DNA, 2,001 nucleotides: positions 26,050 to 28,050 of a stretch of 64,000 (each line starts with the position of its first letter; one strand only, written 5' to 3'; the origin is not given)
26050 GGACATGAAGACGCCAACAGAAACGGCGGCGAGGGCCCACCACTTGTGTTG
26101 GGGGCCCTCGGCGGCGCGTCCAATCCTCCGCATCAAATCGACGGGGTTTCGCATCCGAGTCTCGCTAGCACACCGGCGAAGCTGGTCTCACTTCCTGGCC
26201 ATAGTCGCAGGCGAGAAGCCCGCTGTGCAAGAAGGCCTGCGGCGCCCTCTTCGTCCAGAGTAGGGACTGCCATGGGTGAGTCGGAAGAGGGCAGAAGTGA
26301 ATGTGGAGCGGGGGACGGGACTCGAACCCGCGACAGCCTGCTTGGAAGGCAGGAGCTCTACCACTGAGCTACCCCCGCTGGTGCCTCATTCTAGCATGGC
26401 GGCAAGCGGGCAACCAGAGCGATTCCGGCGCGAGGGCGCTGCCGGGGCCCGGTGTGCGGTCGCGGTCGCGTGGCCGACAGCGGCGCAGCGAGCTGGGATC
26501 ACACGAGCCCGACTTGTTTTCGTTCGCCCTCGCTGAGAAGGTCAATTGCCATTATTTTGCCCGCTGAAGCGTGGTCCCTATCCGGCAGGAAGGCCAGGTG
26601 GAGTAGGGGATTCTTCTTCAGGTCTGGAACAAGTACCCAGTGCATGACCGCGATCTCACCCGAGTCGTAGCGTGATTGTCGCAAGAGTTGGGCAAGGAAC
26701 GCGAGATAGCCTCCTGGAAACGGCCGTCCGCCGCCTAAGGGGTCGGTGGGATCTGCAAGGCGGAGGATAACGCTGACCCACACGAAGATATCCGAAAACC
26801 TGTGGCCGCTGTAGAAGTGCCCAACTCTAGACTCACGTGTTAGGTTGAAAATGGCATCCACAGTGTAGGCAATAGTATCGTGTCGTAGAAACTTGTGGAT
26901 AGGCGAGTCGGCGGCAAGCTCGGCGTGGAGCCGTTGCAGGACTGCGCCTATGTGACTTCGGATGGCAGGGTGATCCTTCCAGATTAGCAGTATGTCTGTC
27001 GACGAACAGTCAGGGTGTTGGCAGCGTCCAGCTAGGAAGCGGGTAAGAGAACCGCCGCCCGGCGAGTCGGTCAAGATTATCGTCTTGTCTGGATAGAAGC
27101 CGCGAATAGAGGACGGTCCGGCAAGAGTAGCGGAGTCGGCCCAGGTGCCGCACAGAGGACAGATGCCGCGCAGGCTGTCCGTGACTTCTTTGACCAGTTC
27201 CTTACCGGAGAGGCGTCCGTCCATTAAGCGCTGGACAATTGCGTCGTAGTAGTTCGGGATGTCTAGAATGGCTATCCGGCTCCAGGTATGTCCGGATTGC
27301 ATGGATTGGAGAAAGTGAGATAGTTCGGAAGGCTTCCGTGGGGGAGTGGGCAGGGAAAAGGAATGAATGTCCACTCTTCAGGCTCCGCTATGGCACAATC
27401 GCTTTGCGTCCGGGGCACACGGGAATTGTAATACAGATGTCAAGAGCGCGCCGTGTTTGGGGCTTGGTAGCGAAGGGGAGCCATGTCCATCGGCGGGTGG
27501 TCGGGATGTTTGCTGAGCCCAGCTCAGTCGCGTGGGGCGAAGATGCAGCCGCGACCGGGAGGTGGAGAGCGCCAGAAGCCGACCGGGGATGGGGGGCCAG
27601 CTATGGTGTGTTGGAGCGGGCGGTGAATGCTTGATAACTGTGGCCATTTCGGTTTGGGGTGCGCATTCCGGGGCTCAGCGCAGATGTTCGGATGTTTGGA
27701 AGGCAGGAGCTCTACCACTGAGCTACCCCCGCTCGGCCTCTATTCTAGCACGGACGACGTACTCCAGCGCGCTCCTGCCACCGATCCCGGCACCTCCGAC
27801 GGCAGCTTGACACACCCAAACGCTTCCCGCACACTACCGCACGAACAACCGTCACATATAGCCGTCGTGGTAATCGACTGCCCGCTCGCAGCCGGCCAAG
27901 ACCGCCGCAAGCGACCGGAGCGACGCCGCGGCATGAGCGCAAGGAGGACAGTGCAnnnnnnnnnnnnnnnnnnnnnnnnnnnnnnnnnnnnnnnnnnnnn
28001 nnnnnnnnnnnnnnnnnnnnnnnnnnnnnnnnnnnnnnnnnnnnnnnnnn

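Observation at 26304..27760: tRNA-Gly(UCC) with a direct repeat of its 5' half bracketing a 1.3-kb lower-GC islet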

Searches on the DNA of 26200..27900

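Call 42: search_rna_families(source=window, start=26200, end=27900, threshold=evalue, max_evalue=1)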
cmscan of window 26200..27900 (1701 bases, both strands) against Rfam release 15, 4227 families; matches with E-value up to 1: 2.
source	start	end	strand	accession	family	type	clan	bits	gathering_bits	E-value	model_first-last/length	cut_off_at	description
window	26307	26378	-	RF00005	tRNA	Gene; tRNA;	CL00001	72.3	29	1.9e-15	1-71/71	no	tRNA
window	26306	26378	+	RF04354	Plastid-ycf2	Cis-reg;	-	19.4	65.7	0.74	1-75/75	no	Plastid-ycf2 5UTR RNA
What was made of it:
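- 27590..27695 (-): Element 'L-arm'. It reads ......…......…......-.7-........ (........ at 27640->27633), then a decayed inverted repeat. There is no Rfam hit (call 42).
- Checked: Rfam scores it 72 bits (call 42).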

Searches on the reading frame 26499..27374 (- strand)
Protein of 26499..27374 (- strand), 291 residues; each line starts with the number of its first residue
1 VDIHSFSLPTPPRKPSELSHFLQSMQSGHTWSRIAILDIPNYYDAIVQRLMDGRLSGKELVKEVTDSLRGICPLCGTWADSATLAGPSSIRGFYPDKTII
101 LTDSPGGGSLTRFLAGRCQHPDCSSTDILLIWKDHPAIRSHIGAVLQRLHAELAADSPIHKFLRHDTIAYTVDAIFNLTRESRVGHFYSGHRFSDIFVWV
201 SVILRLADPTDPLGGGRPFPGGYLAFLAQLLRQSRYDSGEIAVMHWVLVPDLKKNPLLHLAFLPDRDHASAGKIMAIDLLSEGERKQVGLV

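Call 6: search_protein_families(library=pfam, proteins=[window:26499-27374:-], max_evalue=1)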
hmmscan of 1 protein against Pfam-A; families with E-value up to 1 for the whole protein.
window:26499-27374:- (291 aa): 2 families
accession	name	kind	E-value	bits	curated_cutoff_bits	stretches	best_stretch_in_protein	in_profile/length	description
PF18073.7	Zn_ribbon_LapB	-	0.18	12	25.7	1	66-78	11-23/28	Rubredoxin metal binding domain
PF24906.1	Zf_WRKY19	-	0.22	11.8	27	1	117-126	3-12/24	WRKY19 zinc finger domain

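Call 7: search_protein_families(library=padloc, proteins=[window:26499-27374:-], max_evalue=1)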
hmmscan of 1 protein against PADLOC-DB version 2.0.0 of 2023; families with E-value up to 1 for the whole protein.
window:26499-27374:- (291 aa): 0 families

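Call 8: search_protein_families(library=phrogs, proteins=[window:26499-27374:-], max_evalue=1)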
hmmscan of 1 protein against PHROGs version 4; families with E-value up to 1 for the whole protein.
window:26499-27374:- (291 aa): 0 families

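Call 9: search_protein_families(library=ncbifam, proteins=[window:26499-27374:-], max_evalue=1)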
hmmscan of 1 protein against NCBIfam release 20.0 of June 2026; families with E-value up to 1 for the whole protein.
window:26499-27374:- (291 aa): 1 family
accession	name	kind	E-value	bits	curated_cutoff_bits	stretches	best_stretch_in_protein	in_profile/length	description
TIGR02443.1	TIGR02443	equivalog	0.16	11.8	49.45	1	112-134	5-26/59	YheV family putative zinc ribbon protein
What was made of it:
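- Tried and rejected: Pfam, PADLOC, PHROGs and NCBIfam gave nothing above noise (calls 6-9).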

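Call 10: find_homologous_proteins(query=window:26499-27374:-, max_evalue=0.001)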
Query window:26499-27374:- (291 aa): 3 proteins with E <= 0.001 among 2503 candidates.
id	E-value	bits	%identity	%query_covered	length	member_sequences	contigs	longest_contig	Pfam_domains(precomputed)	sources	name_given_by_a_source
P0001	2.5e-179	613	100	92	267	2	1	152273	-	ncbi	-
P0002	7.5e-160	549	85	100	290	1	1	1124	-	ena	-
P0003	8.5e-55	204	42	93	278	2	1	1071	-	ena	-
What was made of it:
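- Checked: The public call is 267 aa (P0001, call 10).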

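Call 11: find_encoding_contigs(protein=P0001, flank=10000)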
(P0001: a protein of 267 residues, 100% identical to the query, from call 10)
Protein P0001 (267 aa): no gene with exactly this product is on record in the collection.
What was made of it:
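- Tried and rejected: The exact-sequence look-up of the window's own protein found no record (call 11).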

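Call 12: find_encoding_contigs(protein=P0002, flank=5000)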
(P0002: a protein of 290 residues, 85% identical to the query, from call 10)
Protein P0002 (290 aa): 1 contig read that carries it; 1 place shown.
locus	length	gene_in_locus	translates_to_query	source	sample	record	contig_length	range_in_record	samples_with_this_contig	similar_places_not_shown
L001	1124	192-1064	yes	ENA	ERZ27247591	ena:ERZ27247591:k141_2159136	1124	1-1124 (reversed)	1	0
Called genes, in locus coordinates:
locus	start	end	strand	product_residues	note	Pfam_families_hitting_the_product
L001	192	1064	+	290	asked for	-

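Call 13: find_encoding_contigs(protein=P0003, flank=5000)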
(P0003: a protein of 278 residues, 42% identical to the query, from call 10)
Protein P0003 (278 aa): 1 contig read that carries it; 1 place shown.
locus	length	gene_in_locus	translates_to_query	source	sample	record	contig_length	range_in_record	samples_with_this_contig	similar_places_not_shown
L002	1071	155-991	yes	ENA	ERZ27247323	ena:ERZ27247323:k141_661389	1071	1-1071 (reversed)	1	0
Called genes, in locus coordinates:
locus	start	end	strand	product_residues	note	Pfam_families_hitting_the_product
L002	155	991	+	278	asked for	-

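Call 30: search_protein_representatives(alignment_id=A1)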
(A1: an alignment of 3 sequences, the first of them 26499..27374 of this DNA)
Query: 3 sequences, 291 profile positions. Proteins with E-value up to 0.001 (for the whole library): 172; up to 1e-10: 48; up to 1e-30: 14. The best 150 are listed.
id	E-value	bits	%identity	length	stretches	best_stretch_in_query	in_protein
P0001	1.9e-158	542.6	-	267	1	25-291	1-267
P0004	3.4e-91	321.9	-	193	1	106-291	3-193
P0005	5.9e-84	298.1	-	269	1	16-290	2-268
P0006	1.9e-79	283.3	-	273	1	18-290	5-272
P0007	6.3e-62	225.8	-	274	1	17-289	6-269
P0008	7.5e-49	182.9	-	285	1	20-290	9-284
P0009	1.1e-40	156.1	-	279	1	20-251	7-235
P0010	1.3e-38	149.3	-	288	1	17-287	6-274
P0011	5.9e-38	147.1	-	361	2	17-181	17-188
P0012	1.6e-37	145.7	-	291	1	38-289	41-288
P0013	3.9e-37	144.4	-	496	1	17-290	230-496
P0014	4.8e-37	144.1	-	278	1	18-288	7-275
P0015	1.7e-32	129.2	-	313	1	17-251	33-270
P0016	5.9e-32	127.4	-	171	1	130-288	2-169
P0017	5.7e-30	120.9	-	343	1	16-288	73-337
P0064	6.9e-10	55.0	-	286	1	34-286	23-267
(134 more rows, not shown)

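Call 31: predict_structure(alignment_id=A1)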
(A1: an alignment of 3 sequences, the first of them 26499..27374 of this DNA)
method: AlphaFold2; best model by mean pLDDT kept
length: 291 residues; sequences in the alignment: 3
mean_pLDDT: 35.3   pTM: 0.33
mean pLDDT of the five models: 35.3, 33.5, 32.7, 31.6, 28.5
residues with pLDDT >= 90: 0; 70-90: 0; 50-70: 41; < 50: 250
segments of 3 or more residues with pLDDT < 50: 1-46, 65-68, 73-77, 85-113, 131-291
pLDDT, mean of each block of 10 residues (from residue 1): 24 30 30 26 45 55 51 50 42 23 25 54 54 37 38 37 29 26 26 28 28 30 41 32 33 32 31 32 39 30
secondary structure, 60 per line:
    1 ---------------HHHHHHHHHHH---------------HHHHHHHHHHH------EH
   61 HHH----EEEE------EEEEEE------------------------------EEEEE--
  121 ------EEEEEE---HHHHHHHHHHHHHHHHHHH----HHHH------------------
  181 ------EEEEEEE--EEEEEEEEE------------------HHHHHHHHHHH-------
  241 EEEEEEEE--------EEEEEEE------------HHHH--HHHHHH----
elements in order: H16-26 H42-52 H60-63 E68-71 E78-83 E114-118 E127-132 H136-154 H159-162 E187-193 E196-204 H223-233 E241-248 E257-263 H276-279 H282-287
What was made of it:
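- Tried and rejected: The first AF2 model, from 3 sequences, was unusable at pLDDT 35 (call 31).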

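Call 33: search_protein_families(library=pfam, alignment_id=A3, max_evalue=0.01)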
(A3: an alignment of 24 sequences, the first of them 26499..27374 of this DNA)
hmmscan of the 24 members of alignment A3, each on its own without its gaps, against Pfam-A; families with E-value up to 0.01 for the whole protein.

A. member 1, window:26499-27374:- (291 aa): 0 families

B. families by the number of members that match (of 24 scanned): 1 family
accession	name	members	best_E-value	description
PF12861.13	zf-ANAPC11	1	0.0048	Anaphase-promoting complex subunit 11 RING-H2 finger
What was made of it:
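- Tried and rejected: A Pfam scan of 24 family members gave nothing (call 33).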

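Call 34: search_solved_structures(query=A3, max_evalue=1)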
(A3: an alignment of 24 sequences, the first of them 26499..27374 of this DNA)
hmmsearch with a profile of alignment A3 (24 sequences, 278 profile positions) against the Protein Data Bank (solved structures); distinct sequences matched with E-value up to 1: 3.
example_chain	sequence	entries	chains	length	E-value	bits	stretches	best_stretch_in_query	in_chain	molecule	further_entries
5cwb_A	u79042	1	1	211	0.28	13.4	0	4-55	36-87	Designed helical repeat protein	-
6me0_C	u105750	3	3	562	0.65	12.1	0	37-79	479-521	Maturase reverse transcriptase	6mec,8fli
9drl_A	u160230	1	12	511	0.94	11.6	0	4-55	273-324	T33-549_B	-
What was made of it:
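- Tried and rejected: A PDB profile search gave nothing (call 34).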

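Call 56: find_homologous_proteins(query=A3, max_evalue=0.00001)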
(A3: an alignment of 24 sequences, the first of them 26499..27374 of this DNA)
Query A3 (24 sequences) (291 aa, profile of the alignment): 3 proteins with E <= 0.00001 among 8000 candidates.
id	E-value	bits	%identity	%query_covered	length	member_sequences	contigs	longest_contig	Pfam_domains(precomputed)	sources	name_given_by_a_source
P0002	8.7e-88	312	85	100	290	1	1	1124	-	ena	-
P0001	2.4e-80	288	100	92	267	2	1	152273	-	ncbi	-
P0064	5.0e-63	231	25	79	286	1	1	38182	-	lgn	-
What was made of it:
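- Tried and rejected: A profile search with the word-indexed database returned only 3 proteins (call 56).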

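Call 62: predict_structure(alignment_id=A3)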
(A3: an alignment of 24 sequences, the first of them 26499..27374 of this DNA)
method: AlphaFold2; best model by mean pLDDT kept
length: 291 residues; sequences in the alignment: 24
mean_pLDDT: 87.2   pTM: 0.86
mean pLDDT of the five models: 87.2, 86.7, 86.6, 86.5, 85.6
residues with pLDDT >= 90: 206; 70-90: 39; 50-70: 27; < 50: 19
segments of 3 or more residues with pLDDT < 50: 1-15, 212-215
pLDDT, mean of each block of 10 residues (from residue 1): 38 65 96 96 97 96 97 97 94 70 66 94 96 97 95 93 97 96 86 97 71 62 95 94 94 79 91 90 90 66
secondary structure, 60 per line:
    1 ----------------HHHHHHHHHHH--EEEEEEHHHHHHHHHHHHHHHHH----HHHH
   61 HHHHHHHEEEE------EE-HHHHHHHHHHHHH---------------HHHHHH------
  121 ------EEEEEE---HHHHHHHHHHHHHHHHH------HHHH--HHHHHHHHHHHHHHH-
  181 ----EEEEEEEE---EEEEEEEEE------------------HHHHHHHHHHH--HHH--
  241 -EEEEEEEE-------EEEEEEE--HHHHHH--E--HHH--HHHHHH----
elements in order: H17-27 E30-35 H36-52 H57-67 E68-71 H81-93 H109-114 E127-132 H136-152 H159-162 H165-179 E185-192 E196-204 H223-233 E242-249 E257-263 H266-271 H282-287

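Call 68: fold_search(model_id=the predicted structure, library=pdb)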
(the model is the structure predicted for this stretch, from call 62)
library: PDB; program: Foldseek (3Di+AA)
matches with E <= 10: 419; with E <= 0.001: 0
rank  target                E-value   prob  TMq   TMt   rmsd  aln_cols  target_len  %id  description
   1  2qb7_B                1.6e-02  0.66  0.19  0.15  15.9       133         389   16  Saccharomyces cerevisiae cytosolic exopolyphosphatase, phosphate complex (released 2007-12-11)
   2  2qb6_B                2.8e-02  0.57  0.19  0.15  15.9       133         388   17  Saccharomyces cerevisiae cytosolic exopolyphosphatase, sulfate complex (released 2007-12-11)
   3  2qb6_A                2.8e-02  0.54  0.19  0.15  16.4       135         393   12  Saccharomyces cerevisiae cytosolic exopolyphosphatase, sulfate complex (released 2007-12-11)
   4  9jkp                  5.3e-02  0.47  0.19  0.18  13.5       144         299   14  Crystal structure of the Staphylococcus aureus GTPase Era in complex with GDP (released 2024-12-18)
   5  6gvw_F                1.3e-01  0.25  0.15  0.14  14.8       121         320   12  Crystal structure of the BRCA1-A complex (released 2019-07-10)
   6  6gvw_A                1.5e-01  0.30  0.14  0.14  11.6       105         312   10  Crystal structure of the BRCA1-A complex (released 2019-07-10)
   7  4rpa_A                3.5e-01  0.35  0.15  0.15   5.7        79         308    9  Crystal structure of inorganic pyrophosphatase from Staphylococcus aureus in complex with Mn2+ (released 2015-01-21)
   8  3cyg_B                3.5e-01  0.08  0.11  0.14  15.0       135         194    4  Crystal structure of an uncharacterized protein from Fervidobacterium nodosum Rt17-B1 (released 2008-05-13)
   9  5csk_B                5.0e-01  0.08  0.14  0.03  15.6       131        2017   14  Crystal structure of yeast acetyl-CoA carboxylase, unbiotinylated (released 2015-10-28)
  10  3t7h_B                5.7e-01  0.20  0.15  0.15   8.4        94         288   13  Atg8 transfer from Atg7 to Atg3: a distinctive E1-E2 architecture and mechanism in the autophagy pathway (released 2011-11-23)
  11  3cyg_A                5.7e-01  0.07  0.12  0.15  15.6       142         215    7  Crystal structure of an uncharacterized protein from Fervidobacterium nodosum Rt17-B1 (released 2008-05-13)
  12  9arw_A                5.7e-01  0.06  0.10  0.06  16.8       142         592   10  Structure of the guideless DtCmr Type III CRISPR complex (released 2025-08-27)
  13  4e72                  6.4e-01  0.05  0.11  0.13  17.1       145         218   12  Crystal structure of a DUF3298 family protein (PA4972) from Pseudomonas aeruginosa PAO1 at 2.15 A resolution (released 2012-04-25)
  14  2hhi_MODEL_1_A        6.8e-01  0.13  0.14  0.19  13.2       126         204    8  The solution structure of antigen MPT64 from Mycobacterium tuberculosis defines a novel class of beta-grasp pr (released 2006-12-05)
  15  8hmy_D                6.8e-01  0.11  0.17  0.33  14.1       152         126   10  Cryo-EM structure of the human pre-catalytic TSEN/pre-tRNA complex (released 2023-04-19)
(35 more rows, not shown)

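Call 73: fold_search(model_id=the predicted structure, library=viral)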
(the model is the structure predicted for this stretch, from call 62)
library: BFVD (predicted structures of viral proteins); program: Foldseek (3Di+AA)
matches with E <= 10: 474; with E <= 0.001: 0
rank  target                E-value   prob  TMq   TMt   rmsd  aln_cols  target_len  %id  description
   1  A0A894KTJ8            9.5e-03  0.84  0.21  0.11  12.2       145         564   10  p505 11L [African swine fever virus]
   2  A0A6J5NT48            4.7e-02  0.16  0.15  0.17  15.7       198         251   13  Uncharacterized protein [uncultured Caudovirales phage]
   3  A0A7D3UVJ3            5.9e-02  0.14  0.13  0.09  18.6       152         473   10  Endonuclease/exonuclease/phosphatase superfamily [Fadolivirus FV1/VV64]
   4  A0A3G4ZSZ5            6.3e-02  0.60  0.17  0.18   8.2       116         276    6  Uncharacterized protein [Terrestrivirus sp.]
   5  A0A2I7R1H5            6.7e-02  0.28  0.12  0.21  15.1       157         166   10  (no name in the UniProt tables at hand)
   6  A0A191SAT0            7.5e-02  0.10  0.13  0.16  21.2       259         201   12  (no name in the UniProt tables at hand)
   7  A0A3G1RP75            8.0e-02  0.12  0.13  0.09  13.6       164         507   11  Inner core protein [Kammavanpettai virus]
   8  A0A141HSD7            1.1e-01  0.08  0.12  0.12  18.1       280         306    8  (no name in the UniProt tables at hand)
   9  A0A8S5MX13            1.3e-01  0.14  0.11  0.16  11.8        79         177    9  Uncharacterized protein [Myoviridae sp. ct3wi9]
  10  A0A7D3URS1            1.4e-01  0.08  0.15  0.19  17.6       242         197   12  (no name in the UniProt tables at hand)
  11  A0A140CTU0            1.4e-01  0.15  0.15  0.19  14.7       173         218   14  Putative capsid protein [Pacific flying fox faeces associated circular DNA virus-6]
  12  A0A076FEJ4            1.5e-01  0.41  0.16  0.28   5.8        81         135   11  Uncharacterized protein [Penaeus monodon nudivirus]
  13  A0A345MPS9            1.5e-01  0.21  0.18  0.28   9.5       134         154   12  (no name in the UniProt tables at hand)
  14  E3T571                1.8e-01  0.44  0.17  0.45   6.3        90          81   12  Uncharacterized protein [Cafeteria roenbergensis virus (strain BV-PW1)]
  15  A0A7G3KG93            1.8e-01  0.38  0.19  0.06   9.3       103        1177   16  Replication protein 1a [Uromyces anulavirus A]
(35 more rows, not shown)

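Call 74: find_encoding_contigs(protein=P0064, flank=8000, max_places=3)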
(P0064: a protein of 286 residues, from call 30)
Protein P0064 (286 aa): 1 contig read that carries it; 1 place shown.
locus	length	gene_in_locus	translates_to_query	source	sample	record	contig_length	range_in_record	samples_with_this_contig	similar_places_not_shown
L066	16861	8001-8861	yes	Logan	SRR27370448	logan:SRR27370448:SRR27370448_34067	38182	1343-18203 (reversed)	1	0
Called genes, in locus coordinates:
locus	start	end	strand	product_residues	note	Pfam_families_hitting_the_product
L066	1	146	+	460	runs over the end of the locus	PF01547:SBP_bac_1, PF13416:SBP_bac_8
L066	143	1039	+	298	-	PF00528:BPD_transp_1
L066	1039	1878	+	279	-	PF00528:BPD_transp_1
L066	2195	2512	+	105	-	PF12728:HTH_17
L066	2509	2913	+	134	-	PF01850:PIN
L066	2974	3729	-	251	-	PF09694:Gcw_chp (weak)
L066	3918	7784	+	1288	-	PF02743:dCache_1, PF00989:PAS, PF08448:PAS_4, PF13426:PAS_9 (weak), PF00512:HisKA, PF02518:HATPase_c, PF00072:Response_reg, PF01627:Hpt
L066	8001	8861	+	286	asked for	-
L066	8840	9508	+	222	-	-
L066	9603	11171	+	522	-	-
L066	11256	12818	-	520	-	-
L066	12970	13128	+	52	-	-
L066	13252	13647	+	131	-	PF03965:Penicillinase_R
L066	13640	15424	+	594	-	PF05569:Peptidase_M56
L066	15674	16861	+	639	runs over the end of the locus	PF07833:Cu_amine_oxidN1 (faint), PF11741:AMIN, PF01520:Amidase_3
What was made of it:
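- Tried and rejected: The one long contig that encodes a distant homologue (L066) gave no functional context (call 74).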
